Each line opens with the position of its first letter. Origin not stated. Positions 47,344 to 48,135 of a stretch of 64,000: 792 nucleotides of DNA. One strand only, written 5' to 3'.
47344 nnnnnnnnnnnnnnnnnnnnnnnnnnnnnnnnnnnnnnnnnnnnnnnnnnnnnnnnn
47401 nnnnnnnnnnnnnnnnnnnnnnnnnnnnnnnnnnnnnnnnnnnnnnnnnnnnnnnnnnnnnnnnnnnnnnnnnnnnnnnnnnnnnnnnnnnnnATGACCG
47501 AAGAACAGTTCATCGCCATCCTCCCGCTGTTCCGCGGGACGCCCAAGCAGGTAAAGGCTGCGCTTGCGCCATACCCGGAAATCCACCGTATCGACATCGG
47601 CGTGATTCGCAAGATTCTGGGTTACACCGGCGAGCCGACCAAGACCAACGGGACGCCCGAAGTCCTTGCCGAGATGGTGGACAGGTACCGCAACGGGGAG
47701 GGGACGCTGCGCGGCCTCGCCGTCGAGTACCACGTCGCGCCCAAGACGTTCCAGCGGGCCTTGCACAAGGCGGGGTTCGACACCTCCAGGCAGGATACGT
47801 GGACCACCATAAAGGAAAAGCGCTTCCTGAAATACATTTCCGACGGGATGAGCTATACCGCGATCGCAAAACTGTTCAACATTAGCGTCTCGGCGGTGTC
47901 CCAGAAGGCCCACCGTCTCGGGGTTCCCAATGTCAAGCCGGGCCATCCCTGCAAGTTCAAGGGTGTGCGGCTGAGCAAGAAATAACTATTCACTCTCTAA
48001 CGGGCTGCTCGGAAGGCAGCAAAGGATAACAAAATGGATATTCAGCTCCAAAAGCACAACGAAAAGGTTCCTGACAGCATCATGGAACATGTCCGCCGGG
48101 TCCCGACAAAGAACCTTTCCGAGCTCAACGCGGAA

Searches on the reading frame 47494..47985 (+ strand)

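Call 15: search_protein_families(library=pfam, proteins=[window:47494-47985:+], max_evalue=0.01)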
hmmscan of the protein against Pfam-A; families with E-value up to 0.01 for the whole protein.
window:47494-47985:+ (163 aa): 6 families
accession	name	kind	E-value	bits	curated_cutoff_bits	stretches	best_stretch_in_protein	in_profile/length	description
PF13518.12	HTH_28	-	1.1e-06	29.1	25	1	112-137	6-31/52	Helix-turn-helix domain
PF02796.21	HTH_7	-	1.5e-05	25.5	23.8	0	115-135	18-38/45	Helix-turn-helix domain of resolvase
PF13384.12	HTH_23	-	3.4e-05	23.9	24.6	1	110-137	9-36/50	Homeodomain-like domain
PF08281.18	Sigma70_r4_2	-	7.9e-05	22.7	25.7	1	117-141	25-49/54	Sigma-70, region 4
PF07750.17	GcrA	-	0.00017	22.4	26.9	1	102-146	2-47/155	GcrA cell cycle regulator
PF04218.19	CENP-B_N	-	0.0065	16.5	21.2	0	105-137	8-41/53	CENP-B N-terminal DNA-binding domain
